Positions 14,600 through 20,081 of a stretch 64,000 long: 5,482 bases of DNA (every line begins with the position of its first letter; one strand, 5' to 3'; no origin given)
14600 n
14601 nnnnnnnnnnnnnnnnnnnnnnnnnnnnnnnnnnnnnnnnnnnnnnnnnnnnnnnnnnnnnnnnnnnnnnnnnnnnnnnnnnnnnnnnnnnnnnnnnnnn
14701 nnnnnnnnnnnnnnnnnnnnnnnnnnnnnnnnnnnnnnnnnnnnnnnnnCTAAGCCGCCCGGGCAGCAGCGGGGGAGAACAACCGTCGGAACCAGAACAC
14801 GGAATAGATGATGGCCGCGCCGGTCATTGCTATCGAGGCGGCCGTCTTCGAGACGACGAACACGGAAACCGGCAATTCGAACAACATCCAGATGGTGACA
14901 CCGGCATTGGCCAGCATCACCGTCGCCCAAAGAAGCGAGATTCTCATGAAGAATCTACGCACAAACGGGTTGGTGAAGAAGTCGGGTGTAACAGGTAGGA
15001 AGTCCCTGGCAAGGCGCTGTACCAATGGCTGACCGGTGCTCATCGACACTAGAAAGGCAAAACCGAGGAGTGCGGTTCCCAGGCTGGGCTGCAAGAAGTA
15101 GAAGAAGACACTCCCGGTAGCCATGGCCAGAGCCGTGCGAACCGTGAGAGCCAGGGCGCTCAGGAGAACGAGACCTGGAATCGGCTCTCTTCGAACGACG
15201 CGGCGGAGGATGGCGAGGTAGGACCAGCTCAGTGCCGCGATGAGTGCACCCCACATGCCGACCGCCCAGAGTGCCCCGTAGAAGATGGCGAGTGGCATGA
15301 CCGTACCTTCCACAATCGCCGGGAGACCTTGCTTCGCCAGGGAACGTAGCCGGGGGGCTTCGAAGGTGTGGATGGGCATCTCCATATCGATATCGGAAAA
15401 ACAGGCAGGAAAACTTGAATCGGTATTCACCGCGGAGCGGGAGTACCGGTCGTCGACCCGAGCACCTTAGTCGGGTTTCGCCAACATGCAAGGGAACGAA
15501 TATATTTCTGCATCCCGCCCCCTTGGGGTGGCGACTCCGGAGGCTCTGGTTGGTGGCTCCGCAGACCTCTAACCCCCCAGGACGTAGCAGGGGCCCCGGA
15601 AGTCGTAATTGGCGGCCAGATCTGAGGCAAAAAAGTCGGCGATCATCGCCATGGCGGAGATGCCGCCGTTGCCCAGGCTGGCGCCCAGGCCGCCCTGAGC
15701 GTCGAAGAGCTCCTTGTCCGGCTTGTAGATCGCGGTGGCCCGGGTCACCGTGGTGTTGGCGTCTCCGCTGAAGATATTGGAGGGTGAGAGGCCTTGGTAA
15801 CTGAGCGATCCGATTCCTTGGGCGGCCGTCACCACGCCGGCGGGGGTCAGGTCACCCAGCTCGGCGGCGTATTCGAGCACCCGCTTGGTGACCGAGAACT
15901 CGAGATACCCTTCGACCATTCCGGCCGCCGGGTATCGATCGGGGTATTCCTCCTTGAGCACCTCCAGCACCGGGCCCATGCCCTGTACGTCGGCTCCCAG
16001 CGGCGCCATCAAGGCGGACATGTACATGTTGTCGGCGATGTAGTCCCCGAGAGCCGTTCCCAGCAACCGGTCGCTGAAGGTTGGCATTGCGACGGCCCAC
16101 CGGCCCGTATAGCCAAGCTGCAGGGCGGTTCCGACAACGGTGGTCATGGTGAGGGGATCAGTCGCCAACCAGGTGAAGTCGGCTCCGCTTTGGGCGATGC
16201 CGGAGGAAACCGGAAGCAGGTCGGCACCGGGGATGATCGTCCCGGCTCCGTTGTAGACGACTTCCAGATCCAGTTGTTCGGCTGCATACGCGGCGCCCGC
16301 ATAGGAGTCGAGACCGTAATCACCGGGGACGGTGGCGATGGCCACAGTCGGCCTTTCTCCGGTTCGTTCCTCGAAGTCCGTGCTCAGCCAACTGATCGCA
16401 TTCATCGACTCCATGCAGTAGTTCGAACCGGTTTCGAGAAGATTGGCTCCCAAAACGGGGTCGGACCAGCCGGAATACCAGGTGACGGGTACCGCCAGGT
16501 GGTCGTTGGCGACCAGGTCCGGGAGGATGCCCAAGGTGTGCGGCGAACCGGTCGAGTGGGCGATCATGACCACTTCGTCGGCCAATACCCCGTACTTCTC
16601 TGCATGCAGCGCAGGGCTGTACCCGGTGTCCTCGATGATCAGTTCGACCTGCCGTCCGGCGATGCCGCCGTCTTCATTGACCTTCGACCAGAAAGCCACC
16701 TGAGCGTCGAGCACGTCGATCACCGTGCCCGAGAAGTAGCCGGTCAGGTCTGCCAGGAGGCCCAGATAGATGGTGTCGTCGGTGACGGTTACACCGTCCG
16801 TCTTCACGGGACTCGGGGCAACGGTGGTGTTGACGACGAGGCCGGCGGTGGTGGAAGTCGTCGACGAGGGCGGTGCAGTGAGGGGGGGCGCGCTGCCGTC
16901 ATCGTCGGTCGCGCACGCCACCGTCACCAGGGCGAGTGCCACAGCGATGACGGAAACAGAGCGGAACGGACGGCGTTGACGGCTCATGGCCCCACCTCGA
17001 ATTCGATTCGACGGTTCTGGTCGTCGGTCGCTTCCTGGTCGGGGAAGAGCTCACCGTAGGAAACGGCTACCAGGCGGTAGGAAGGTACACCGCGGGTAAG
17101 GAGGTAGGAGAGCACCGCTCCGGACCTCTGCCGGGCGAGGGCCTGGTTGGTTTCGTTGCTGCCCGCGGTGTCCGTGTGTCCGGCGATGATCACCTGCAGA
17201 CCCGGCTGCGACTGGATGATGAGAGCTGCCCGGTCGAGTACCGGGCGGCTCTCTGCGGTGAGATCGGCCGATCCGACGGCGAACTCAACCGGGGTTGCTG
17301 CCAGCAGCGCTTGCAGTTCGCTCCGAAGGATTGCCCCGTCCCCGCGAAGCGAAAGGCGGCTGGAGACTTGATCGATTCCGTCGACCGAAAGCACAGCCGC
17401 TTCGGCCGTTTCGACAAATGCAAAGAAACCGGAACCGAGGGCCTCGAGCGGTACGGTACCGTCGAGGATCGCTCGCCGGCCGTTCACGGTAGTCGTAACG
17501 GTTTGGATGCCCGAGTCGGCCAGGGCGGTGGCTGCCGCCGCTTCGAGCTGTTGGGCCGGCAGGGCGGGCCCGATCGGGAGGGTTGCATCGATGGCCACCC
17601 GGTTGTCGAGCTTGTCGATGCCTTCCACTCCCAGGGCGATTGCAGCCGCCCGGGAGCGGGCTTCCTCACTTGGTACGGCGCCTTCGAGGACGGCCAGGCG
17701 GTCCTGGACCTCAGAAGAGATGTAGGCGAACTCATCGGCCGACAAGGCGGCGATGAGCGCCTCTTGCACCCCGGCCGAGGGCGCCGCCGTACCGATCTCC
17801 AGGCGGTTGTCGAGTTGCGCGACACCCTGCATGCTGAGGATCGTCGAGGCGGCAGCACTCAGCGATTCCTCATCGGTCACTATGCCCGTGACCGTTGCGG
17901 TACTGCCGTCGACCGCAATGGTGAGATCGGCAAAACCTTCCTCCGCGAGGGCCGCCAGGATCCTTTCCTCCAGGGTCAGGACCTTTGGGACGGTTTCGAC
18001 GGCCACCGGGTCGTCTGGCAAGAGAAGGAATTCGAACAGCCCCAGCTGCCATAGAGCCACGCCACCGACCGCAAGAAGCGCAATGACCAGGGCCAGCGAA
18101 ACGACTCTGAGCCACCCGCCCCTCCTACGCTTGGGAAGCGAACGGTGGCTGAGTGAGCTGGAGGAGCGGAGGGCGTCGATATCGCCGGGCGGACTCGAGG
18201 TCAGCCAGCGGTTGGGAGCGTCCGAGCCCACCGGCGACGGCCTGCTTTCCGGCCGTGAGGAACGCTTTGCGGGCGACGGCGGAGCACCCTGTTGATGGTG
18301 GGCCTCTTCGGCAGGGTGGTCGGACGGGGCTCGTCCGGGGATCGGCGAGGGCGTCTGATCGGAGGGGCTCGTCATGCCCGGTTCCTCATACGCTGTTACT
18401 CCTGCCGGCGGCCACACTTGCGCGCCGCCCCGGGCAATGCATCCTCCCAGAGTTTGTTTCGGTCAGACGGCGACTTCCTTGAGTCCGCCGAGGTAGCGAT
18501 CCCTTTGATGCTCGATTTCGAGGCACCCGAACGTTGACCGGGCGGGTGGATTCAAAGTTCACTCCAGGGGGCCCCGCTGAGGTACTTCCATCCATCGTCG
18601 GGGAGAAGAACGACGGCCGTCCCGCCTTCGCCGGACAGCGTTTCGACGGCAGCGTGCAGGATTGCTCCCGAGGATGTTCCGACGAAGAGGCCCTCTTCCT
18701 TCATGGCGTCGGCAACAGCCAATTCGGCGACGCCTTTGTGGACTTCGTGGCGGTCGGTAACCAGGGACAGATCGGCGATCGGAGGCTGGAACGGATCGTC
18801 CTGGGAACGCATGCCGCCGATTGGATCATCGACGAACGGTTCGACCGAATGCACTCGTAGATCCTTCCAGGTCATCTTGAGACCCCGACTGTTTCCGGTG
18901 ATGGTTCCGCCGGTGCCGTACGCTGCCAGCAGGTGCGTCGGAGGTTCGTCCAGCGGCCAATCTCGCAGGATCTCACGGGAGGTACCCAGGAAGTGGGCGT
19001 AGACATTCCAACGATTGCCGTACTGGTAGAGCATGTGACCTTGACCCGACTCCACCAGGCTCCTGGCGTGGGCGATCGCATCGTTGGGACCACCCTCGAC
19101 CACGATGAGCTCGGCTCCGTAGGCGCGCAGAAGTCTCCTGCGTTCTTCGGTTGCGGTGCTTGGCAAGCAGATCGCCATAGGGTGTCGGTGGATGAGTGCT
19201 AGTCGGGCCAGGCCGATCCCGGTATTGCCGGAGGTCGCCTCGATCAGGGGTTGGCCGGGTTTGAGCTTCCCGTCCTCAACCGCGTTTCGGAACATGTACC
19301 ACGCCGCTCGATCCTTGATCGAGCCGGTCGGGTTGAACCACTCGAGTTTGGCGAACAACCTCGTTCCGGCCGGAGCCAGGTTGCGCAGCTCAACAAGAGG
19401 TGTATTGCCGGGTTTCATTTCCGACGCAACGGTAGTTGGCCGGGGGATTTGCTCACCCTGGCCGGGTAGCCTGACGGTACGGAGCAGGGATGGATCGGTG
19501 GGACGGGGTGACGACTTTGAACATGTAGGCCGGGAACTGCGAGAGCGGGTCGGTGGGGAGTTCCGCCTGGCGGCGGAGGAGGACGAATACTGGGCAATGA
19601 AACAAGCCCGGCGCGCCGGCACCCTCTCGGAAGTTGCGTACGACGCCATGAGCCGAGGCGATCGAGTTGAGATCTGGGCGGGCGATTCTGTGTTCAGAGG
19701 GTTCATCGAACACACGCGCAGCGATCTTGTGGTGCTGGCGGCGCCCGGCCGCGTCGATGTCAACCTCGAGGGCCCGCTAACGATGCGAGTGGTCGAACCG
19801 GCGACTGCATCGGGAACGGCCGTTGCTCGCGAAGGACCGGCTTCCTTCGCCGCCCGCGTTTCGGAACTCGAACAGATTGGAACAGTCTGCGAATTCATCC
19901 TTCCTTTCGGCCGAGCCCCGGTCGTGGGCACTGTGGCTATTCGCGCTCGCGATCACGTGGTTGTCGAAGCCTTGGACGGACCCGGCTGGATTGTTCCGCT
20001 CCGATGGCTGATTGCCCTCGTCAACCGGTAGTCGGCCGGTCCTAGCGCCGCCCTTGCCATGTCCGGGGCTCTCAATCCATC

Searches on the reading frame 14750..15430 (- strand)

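Call 77: search_protein_families(library=pfam, proteins=[window:14750-15430:-], max_evalue=0.00001)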
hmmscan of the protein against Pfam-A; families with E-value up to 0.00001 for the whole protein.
window:14750-15430:- (226 aa): 1 family
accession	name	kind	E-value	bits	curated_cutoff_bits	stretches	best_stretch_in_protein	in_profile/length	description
PF11361.13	DUF3159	-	6.1e-07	29.9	34.2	1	38-217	6-184/188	Protein of unknown function (DUF3159)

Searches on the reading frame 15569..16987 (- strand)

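Call 77: search_protein_families(library=pfam, proteins=[window:15569-16987:-], max_evalue=0.00001)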
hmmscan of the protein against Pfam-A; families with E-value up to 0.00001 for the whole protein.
window:15569-16987:- (472 aa): 1 family
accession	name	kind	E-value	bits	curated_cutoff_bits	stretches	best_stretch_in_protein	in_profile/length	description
PF13458.12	Peripla_BP_6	-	1.1e-28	101.4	31.7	1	72-422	1-337/343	Periplasmic binding protein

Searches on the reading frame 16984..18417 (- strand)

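Call 77: search_protein_families(library=pfam, proteins=[window:16984-18417:-], max_evalue=0.00001)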
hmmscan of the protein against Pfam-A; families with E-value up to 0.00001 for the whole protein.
window:16984-18417:- (477 aa): 2 families
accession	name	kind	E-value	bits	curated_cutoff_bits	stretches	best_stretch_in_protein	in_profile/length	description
PF00691.25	OmpA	-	4.1e-18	66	27.2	1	379-467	2-92/98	OmpA family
PF04972.22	BON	-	4.9e-15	56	27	1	219-276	7-67/69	BON domain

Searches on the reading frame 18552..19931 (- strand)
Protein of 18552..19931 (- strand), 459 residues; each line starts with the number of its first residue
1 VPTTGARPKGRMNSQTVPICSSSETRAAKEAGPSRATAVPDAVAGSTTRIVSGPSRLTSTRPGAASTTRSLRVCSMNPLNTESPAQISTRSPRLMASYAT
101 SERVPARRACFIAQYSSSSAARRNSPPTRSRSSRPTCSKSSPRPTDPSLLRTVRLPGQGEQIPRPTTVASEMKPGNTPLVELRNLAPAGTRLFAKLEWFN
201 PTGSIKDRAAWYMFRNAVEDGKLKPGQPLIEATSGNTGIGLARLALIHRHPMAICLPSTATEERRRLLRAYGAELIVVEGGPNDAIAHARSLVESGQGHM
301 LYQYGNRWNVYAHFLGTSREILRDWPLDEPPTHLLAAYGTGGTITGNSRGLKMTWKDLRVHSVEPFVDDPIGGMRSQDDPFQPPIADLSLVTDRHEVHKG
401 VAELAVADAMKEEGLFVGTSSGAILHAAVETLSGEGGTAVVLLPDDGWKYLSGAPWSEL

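Call 77: search_protein_families(library=pfam, proteins=[window:18552-19931:-], max_evalue=0.00001)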
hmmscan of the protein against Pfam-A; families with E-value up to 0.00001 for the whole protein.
window:18552-19931:- (459 aa): 1 family
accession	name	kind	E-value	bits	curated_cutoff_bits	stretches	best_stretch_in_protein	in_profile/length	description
PF00291.31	PALP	-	1.5e-53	182.5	35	1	174-445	5-295/295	Pyridoxal-phosphate dependent enzyme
